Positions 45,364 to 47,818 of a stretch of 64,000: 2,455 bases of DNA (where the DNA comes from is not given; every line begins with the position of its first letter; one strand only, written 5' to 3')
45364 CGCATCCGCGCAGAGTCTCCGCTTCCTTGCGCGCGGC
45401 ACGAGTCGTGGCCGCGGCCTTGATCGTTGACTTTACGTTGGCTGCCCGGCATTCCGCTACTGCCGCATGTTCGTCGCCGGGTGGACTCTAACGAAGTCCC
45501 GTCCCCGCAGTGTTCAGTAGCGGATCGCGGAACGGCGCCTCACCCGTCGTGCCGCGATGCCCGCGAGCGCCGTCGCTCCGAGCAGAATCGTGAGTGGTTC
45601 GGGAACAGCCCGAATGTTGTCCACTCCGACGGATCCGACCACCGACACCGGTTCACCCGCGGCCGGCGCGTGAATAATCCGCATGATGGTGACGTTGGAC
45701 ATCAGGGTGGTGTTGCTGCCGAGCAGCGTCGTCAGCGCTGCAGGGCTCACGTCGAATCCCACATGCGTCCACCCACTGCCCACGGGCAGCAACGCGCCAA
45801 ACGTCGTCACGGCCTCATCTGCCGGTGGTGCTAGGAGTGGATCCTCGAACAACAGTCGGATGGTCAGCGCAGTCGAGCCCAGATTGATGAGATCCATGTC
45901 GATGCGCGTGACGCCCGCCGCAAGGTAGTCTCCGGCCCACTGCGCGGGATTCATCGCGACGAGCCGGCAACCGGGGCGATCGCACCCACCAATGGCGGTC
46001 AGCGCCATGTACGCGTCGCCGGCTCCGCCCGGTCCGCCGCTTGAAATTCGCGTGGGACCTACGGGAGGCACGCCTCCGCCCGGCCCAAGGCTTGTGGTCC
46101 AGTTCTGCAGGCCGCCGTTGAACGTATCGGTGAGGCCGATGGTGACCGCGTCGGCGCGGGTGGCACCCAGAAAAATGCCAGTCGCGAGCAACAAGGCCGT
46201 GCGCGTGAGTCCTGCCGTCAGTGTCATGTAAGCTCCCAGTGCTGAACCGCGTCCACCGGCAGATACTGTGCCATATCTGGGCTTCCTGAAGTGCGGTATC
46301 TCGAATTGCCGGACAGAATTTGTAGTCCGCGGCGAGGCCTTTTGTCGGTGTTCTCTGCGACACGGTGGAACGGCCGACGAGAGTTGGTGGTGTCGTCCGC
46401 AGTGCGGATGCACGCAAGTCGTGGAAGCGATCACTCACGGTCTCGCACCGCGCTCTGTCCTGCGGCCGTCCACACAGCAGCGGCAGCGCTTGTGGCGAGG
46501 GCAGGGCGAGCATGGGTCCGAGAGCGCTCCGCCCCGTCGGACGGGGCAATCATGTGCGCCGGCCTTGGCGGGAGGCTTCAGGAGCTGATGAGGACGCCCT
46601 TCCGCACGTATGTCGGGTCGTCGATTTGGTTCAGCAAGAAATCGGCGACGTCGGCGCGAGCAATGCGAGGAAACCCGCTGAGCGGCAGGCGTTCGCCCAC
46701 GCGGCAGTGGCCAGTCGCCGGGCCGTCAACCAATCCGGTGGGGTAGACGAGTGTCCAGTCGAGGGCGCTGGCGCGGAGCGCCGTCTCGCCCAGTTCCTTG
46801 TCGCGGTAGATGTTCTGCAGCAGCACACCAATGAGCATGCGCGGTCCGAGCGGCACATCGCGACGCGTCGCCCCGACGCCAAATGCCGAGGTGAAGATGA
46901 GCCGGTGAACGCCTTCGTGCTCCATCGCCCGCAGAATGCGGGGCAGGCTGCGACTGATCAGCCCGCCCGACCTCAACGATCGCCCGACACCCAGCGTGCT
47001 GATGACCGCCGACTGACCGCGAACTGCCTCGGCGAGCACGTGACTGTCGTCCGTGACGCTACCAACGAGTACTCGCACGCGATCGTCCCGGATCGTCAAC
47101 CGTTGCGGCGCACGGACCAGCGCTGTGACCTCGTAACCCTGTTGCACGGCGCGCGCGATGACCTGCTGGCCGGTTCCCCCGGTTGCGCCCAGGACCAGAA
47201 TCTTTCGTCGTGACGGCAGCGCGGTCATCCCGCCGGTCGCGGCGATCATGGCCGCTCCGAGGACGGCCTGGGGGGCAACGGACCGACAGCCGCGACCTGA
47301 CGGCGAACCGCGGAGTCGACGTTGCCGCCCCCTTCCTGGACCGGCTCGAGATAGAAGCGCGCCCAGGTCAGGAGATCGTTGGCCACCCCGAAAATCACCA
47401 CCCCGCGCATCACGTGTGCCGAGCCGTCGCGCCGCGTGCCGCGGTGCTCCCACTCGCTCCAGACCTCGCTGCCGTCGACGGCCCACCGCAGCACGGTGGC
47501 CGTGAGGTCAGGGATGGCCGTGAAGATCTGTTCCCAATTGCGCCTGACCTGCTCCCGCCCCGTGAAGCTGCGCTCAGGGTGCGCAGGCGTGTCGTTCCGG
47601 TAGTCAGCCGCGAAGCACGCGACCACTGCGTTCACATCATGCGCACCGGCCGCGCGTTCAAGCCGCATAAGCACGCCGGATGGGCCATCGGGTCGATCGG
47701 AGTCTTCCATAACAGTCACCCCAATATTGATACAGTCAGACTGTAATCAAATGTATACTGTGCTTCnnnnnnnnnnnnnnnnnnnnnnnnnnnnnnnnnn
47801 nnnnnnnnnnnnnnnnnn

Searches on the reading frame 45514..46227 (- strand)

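Call 16: search_protein_families(library=pfam, proteins=[window:45514-46227:-])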
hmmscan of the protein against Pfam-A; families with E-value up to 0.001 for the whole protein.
window:45514-46227:- (237 aa): 1 family
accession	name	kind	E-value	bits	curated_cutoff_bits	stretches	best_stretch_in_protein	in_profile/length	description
PF07589.16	PEP-CTERM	-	0.0004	20.8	20.7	1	207-231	1-24/24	PEP-CTERM motif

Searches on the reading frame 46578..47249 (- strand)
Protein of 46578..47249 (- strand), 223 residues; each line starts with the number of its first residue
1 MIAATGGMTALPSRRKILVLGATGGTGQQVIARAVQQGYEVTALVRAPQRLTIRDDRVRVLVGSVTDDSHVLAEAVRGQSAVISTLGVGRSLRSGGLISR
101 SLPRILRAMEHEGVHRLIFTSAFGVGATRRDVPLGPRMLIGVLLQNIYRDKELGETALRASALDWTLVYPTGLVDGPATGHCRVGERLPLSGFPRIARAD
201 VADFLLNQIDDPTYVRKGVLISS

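Call 62: search_protein_families(library=pfam, proteins=[window:46578-47249:-])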
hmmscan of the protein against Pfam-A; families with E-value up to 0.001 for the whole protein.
window:46578-47249:- (223 aa): 3 families
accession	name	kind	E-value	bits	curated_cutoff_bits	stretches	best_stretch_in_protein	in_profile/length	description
PF13460.12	NAD_binding_10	-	6.9e-43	147.1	27.2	1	21-212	1-184/184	NAD(P)H-binding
PF05368.20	NmrA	-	2e-12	47.8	27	1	15-122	3-107/298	NmrA-like family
PF01370.27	Epimerase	-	2.7e-06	27.4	20.9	1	17-122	1-115/240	NAD dependent epimerase/dehydratase family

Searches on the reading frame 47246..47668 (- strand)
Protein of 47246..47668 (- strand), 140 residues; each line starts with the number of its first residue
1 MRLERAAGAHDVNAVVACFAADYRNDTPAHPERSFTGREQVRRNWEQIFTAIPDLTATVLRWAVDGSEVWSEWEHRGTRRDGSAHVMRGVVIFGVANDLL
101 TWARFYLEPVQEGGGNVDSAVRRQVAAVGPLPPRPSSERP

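Call 62: search_protein_families(library=pfam, proteins=[window:47246-47668:-])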
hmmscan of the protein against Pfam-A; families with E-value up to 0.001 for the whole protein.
window:47246-47668:- (140 aa): 2 families
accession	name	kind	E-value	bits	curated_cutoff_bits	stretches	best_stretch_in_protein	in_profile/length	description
PF12680.13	SnoaL_2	-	1.3e-18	67.9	27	1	5-100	6-99/102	SnoaL-like domain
PF07366.18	SnoaL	-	3.2e-09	37.1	28.4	1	5-80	9-82/126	SnoaL-like polyketide cyclase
